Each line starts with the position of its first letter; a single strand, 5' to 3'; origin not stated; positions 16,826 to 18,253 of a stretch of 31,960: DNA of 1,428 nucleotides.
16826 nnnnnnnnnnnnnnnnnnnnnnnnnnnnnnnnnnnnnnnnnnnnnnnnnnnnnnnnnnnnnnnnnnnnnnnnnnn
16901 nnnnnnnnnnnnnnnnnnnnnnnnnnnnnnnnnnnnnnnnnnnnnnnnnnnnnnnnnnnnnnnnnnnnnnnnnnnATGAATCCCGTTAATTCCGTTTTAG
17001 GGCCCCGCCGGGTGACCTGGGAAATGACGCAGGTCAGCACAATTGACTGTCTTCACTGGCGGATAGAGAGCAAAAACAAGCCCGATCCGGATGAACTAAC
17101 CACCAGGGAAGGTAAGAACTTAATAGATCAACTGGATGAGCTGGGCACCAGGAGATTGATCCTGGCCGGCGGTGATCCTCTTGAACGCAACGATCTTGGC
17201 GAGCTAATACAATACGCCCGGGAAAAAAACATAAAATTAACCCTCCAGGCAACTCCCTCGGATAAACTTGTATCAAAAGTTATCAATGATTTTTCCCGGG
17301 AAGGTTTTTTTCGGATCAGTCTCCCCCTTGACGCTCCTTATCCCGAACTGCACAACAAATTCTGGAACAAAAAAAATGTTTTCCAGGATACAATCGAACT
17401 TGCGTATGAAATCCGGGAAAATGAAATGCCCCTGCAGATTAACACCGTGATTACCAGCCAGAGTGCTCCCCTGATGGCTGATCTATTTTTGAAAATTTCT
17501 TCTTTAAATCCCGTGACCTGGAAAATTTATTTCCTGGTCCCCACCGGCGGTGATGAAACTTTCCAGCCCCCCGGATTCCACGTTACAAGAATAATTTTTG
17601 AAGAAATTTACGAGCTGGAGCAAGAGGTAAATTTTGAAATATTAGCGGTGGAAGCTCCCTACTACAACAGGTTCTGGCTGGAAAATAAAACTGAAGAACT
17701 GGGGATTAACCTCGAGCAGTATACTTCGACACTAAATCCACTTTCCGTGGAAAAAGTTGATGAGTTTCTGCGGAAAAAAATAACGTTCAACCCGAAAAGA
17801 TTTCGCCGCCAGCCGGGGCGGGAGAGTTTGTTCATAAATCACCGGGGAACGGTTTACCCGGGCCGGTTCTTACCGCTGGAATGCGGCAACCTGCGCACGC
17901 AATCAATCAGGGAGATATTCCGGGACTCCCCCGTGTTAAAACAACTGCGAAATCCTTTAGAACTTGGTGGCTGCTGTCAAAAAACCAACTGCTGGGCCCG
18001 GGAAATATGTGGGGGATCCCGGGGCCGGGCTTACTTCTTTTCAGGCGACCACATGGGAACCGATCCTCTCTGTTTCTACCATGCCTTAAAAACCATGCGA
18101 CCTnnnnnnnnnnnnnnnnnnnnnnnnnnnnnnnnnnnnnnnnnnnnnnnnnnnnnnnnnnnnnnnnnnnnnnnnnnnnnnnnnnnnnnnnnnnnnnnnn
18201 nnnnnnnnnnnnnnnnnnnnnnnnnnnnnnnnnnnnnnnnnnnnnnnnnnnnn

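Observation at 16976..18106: Intact radical SAM/SPASM protein that has lost two of three SAM-cluster cysteines (SxxxCxxW)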

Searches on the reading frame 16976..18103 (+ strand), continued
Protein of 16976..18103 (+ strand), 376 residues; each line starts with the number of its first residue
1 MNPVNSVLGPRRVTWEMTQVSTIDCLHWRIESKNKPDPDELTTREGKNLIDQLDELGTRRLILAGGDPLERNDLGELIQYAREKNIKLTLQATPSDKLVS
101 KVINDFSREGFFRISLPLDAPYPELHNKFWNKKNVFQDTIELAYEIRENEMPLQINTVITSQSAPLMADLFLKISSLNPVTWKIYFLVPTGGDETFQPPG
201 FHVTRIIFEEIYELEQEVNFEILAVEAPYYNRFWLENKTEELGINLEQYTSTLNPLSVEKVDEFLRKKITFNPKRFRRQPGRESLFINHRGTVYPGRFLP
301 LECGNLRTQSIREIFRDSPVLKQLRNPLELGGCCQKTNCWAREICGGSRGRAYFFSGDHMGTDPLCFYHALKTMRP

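Call 45: fold_search(model_id=the predicted structure, library=pdb)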
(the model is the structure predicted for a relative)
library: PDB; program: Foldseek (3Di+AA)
matches with E <= 10: 1794; with E <= 0.001: 155
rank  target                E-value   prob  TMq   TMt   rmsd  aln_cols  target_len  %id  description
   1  5v1q_B                1.2e-14  1.00  0.69  0.60   5.2       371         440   14  Crystal structure of Streptococcus suis SuiB (released 2017-08-30)
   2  5v1q_A                1.2e-14  1.00  0.68  0.61   5.3       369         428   14  Crystal structure of Streptococcus suis SuiB (released 2017-08-30)
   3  5v1s_A                4.7e-14  1.00  0.67  0.60   5.4       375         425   13  Crystal structure of Streptococcus suis SuiB bound to S-adenosylmethionine (released 2017-08-30)
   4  5v1t_A                1.4e-13  1.00  0.69  0.60   4.6       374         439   15  Crystal structure of Streptococcus suis SuiB bound to precursor peptide SuiA (released 2017-08-30)
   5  5v1s_B                2.0e-13  1.00  0.67  0.59   5.3       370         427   14  Crystal structure of Streptococcus suis SuiB bound to S-adenosylmethionine (released 2017-08-30)
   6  6c8v                  3.0e-13  1.00  0.62  0.74   5.0       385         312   16  X-ray structure of PqqE from Methylobacterium extorquens (released 2018-02-14)
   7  6efn                  1.6e-12  1.00  0.62  0.61   4.3       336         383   15  Structure of a RiPP maturase, SkfB (released 2018-10-24)
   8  7vob                  9.0e-12  1.00  0.60  0.68   8.1       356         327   13  The crystal structure of a Radical SAM Enzyme BlsE involved in the Biosynthesis of Blasticidin S (released 2022-05-04)
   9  6q2p_A                2.3e-10  1.00  0.47  0.59   3.5       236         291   18  Crystal structure of mouse viperin bound to cytidine triphosphate and S-adenosylhomocysteine (released 2020-01-22)
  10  4k37_A                2.4e-10  1.00  0.62  0.64   7.3       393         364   14  Native anSMEcpe with bound AdoMet (released 2013-05-08)
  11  4k38_B                3.0e-10  1.00  0.59  0.61   6.4       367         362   15  Native anSMEcpe with bound AdoMet and Kp18Cys peptide (released 2013-05-08)
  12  5why_A                3.6e-10  1.00  0.63  0.57   7.0       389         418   17  Structural Insights into Thioether Bond Formation in the Biosynthesis of Sactipeptides (released 2017-07-26)
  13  6q2p_B                4.7e-10  1.00  0.47  0.59   3.4       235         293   18  Crystal structure of mouse viperin bound to cytidine triphosphate and S-adenosylhomocysteine (released 2020-01-22)
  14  5vsl_A                5.0e-10  1.00  0.47  0.66   3.5       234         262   18  Crystal structure of viperin with bound [4Fe-4S] cluster and S-adenosylhomocysteine (SAH) (released 2017-06-14)
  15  4k39_B                5.3e-10  1.00  0.65  0.67   5.7       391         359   14  Native anSMEcpe with bound AdoMet and Cp18Cys peptide (released 2013-05-08)
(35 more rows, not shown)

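Call 51: list_cluster_members(proteins=[P0127, P0002, P0003, P0121])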
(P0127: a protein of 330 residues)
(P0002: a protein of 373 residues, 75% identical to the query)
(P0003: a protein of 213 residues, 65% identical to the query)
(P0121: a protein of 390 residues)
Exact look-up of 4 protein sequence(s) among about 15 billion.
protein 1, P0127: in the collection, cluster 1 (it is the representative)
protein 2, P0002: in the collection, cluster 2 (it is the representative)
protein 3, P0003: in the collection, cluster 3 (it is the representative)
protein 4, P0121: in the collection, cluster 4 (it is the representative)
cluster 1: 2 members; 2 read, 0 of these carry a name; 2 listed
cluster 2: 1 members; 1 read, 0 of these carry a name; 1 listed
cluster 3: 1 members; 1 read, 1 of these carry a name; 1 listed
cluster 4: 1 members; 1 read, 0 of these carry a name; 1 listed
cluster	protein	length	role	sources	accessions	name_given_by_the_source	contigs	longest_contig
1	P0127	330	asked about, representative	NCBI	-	-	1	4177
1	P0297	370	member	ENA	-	-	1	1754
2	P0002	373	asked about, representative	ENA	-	-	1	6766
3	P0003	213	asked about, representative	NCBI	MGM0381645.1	MAG: radical SAM protein, partial [bacterium]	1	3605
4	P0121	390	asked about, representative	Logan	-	-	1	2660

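Call 53: find_encoding_contigs(protein=P0297, flank=10000)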
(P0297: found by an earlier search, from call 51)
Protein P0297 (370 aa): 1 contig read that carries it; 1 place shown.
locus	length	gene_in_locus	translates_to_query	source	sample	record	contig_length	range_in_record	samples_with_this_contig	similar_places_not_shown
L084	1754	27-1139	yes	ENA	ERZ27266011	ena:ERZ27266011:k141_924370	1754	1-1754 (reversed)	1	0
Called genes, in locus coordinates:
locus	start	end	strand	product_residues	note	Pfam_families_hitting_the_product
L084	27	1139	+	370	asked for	-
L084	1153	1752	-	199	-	?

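Call 56: search_protein_families(library=ncbifam, proteins=[P0139, P0191, P0206, P0221, P0231, P0241, P0244, P0253, P0259, P0297], max_evalue=1e-35)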
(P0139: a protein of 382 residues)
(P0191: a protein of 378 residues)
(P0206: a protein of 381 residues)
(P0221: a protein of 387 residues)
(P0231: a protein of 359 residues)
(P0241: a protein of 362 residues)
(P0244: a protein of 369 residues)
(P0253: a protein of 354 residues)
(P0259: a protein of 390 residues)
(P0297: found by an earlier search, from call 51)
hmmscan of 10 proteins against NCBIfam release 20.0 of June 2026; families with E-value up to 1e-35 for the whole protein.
P0139 (382 aa): 4 families
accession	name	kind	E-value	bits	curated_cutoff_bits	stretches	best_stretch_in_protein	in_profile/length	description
TIGR04053.2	TIGR04053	equivalog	2.5e-105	352.8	395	1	39-382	5-366/366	TIGR04053 family radical SAM/SPASM domain-containing protein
TIGR04545.1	rSAM_ahbD_hemeb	equivalog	4.9e-79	266.2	500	1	44-382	2-339/339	heme b synthase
TIGR04055.1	rSAM_NirJ2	equivalog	1.5e-45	156.2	500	1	44-381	2-325/326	putative heme d1 biosynthesis radical SAM protein NirJ2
TIGR04546.1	rSAM_ahbC_deAc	equivalog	6.3e-36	124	650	0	40-379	38-384/390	12,18-didecarboxysiroheme deacetylase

P0191 (378 aa): 3 families
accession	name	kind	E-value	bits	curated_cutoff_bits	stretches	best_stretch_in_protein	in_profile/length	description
TIGR04053.2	TIGR04053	equivalog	2.6e-90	303.3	395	1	15-363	5-366/366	TIGR04053 family radical SAM/SPASM domain-containing protein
TIGR04545.1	rSAM_ahbD_hemeb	equivalog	3.4e-61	207.6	500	1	36-363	20-339/339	heme b synthase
TIGR04055.1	rSAM_NirJ2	equivalog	3.9e-37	128.5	500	0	275-362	238-325/326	putative heme d1 biosynthesis radical SAM protein NirJ2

P0206 (381 aa): 3 families
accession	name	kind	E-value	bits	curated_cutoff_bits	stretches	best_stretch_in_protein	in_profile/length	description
TIGR04053.2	TIGR04053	equivalog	5.4e-82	276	395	1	15-370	3-366/366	TIGR04053 family radical SAM/SPASM domain-containing protein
TIGR04545.1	rSAM_ahbD_hemeb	equivalog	1.8e-56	192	500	1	23-370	3-339/339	heme b synthase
TIGR04055.1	rSAM_NirJ2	equivalog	2.5e-42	145.6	500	0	44-246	23-226/326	putative heme d1 biosynthesis radical SAM protein NirJ2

P0221 (387 aa): 3 families
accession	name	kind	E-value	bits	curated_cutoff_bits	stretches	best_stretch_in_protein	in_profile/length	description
TIGR04053.2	TIGR04053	equivalog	1.1e-82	278.2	395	1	15-371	3-366/366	TIGR04053 family radical SAM/SPASM domain-containing protein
TIGR04545.1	rSAM_ahbD_hemeb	equivalog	1.2e-58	199.2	500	1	39-371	19-339/339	heme b synthase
TIGR04055.1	rSAM_NirJ2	equivalog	6e-37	127.9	500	0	45-253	24-232/326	putative heme d1 biosynthesis radical SAM protein NirJ2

P0231 (359 aa): 3 families
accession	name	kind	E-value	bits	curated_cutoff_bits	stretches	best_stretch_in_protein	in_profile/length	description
TIGR04053.2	TIGR04053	equivalog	8.4e-86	288.5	395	1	9-358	2-365/366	TIGR04053 family radical SAM/SPASM domain-containing protein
TIGR04545.1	rSAM_ahbD_hemeb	equivalog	6.8e-60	203.3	500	1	31-358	22-338/339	heme b synthase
TIGR04055.1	rSAM_NirJ2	equivalog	4.3e-46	157.9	500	1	29-358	18-325/326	putative heme d1 biosynthesis radical SAM protein NirJ2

P0241 (362 aa): 2 families
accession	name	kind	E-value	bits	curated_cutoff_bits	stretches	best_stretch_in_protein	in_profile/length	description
TIGR04053.2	TIGR04053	equivalog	4e-75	253.3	395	1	51-361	36-366/366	TIGR04053 family radical SAM/SPASM domain-containing protein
TIGR04545.1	rSAM_ahbD_hemeb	equivalog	2.3e-50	172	500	1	51-361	28-339/339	heme b synthase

P0244 (369 aa): 2 families
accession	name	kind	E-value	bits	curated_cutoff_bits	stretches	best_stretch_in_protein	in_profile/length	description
TIGR04053.2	TIGR04053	equivalog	8.1e-88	295.1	395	1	19-365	2-366/366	TIGR04053 family radical SAM/SPASM domain-containing protein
TIGR04545.1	rSAM_ahbD_hemeb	equivalog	4.6e-61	207.1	500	1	27-365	2-339/339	heme b synthase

P0253 (354 aa): 2 families
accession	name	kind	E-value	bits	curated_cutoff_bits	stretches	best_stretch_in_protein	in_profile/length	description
TIGR04053.2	TIGR04053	equivalog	3.6e-76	256.8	395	1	38-351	39-365/366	TIGR04053 family radical SAM/SPASM domain-containing protein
TIGR04545.1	rSAM_ahbD_hemeb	equivalog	1.7e-56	192.1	500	1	36-351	29-338/339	heme b synthase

P0259 (390 aa): 3 families
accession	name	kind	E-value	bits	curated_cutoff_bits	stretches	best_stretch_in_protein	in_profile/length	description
TIGR04053.2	TIGR04053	equivalog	1e-91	308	395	1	46-384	35-365/366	TIGR04053 family radical SAM/SPASM domain-containing protein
TIGR04545.1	rSAM_ahbD_hemeb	equivalog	6.6e-70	236.2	500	1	50-250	31-232/339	heme b synthase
TIGR04055.1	rSAM_NirJ2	equivalog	8.3e-36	124.1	500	0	50-246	30-227/326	putative heme d1 biosynthesis radical SAM protein NirJ2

P0297 (370 aa): 2 families
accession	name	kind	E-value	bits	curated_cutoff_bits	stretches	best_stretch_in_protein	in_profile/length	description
TIGR04053.2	TIGR04053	equivalog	1.1e-70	238.7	395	1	7-367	4-365/366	TIGR04053 family radical SAM/SPASM domain-containing protein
TIGR04545.1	rSAM_ahbD_hemeb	equivalog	7.8e-41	140.6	500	1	13-367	2-338/339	heme b synthase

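Call 57: find_encoding_contigs(protein=P0206, flank=6000, max_places=3)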
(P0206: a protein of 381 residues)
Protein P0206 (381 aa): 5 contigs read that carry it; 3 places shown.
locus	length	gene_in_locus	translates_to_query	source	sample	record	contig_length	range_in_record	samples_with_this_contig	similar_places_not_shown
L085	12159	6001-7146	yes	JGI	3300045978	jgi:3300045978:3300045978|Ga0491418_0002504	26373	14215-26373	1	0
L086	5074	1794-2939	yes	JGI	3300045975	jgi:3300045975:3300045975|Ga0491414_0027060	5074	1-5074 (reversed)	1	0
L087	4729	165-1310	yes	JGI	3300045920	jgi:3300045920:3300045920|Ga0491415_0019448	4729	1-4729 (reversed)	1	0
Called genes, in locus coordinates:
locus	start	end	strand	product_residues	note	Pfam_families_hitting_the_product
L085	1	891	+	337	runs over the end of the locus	PF13472:Lipase_GDSL_2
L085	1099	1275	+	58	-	-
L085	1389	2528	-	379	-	PF12947:EGF_3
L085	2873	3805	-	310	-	PF00696:AA_kinase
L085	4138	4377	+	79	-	PF10049:DUF2283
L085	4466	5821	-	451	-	-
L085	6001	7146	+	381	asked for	PF04055:Radical_SAM (weak)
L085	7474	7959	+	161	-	-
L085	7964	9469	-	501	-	-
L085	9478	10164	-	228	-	PF01988:VIT1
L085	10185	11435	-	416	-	PF00067:p450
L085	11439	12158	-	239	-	?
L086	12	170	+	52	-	-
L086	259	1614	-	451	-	-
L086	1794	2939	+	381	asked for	PF04055:Radical_SAM (weak)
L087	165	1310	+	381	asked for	PF04055:Radical_SAM (weak)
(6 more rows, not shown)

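Call 58: find_encoding_contigs(protein=P0191, flank=6000, max_places=3)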
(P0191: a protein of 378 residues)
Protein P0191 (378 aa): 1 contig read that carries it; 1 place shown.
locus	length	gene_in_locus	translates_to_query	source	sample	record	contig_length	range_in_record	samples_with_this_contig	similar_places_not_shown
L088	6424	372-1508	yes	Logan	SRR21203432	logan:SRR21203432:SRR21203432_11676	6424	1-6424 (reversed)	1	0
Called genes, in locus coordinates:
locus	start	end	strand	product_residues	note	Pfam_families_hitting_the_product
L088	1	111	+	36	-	?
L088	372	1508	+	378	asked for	PF04055:Radical_SAM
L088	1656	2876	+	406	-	PF07690:MFS_1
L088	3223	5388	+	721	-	PF03717:PBP_dimer, PF00905:Transpeptidase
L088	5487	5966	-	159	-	PF02618:YceG (weak)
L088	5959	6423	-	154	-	?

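Call 59: find_encoding_contigs(protein=P0259, flank=6000, max_places=3)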
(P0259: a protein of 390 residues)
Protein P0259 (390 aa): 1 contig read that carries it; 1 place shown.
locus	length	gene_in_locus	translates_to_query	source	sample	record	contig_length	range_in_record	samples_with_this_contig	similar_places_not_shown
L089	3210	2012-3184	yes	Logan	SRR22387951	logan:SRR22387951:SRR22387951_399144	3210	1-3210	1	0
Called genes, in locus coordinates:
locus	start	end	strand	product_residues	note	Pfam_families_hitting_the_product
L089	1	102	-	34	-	?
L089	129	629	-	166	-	PF16729:DUF5067 (weak), PF11611:DUF4352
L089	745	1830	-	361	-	PF03009:GDPD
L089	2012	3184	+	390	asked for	PF04055:Radical_SAM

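Call 63: find_encoding_contigs(protein=P0121, flank=6000, max_places=3)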
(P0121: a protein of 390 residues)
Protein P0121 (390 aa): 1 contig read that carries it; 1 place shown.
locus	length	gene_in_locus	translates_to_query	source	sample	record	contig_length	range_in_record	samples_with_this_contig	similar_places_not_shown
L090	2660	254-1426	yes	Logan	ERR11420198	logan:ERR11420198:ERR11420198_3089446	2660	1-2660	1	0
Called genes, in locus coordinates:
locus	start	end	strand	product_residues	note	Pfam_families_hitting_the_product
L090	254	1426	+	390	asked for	PF04055:Radical_SAM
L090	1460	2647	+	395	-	PF13353:Fer4_12 (faint), PF04055:Radical_SAM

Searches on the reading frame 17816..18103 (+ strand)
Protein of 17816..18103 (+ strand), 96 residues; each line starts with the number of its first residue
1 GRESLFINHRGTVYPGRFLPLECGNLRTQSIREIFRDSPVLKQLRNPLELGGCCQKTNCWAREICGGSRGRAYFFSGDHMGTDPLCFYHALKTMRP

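Call 76: find_related_loci(query=A5, collection=metagenome_contigs, flank=10000)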
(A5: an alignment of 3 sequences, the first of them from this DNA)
Query A5 (96 aa) in metagenome_contigs; peptide patterns used: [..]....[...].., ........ (x = any residue, [..] = any of these).
147 stretches matched a pattern; 2 encode a relative of the query (tblastn E <= 1e-3); 2 distinct loci.
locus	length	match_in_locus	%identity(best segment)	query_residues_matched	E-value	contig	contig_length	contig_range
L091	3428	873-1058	31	1-67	3e-7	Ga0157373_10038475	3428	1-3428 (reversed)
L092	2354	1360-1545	31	1-67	4e-7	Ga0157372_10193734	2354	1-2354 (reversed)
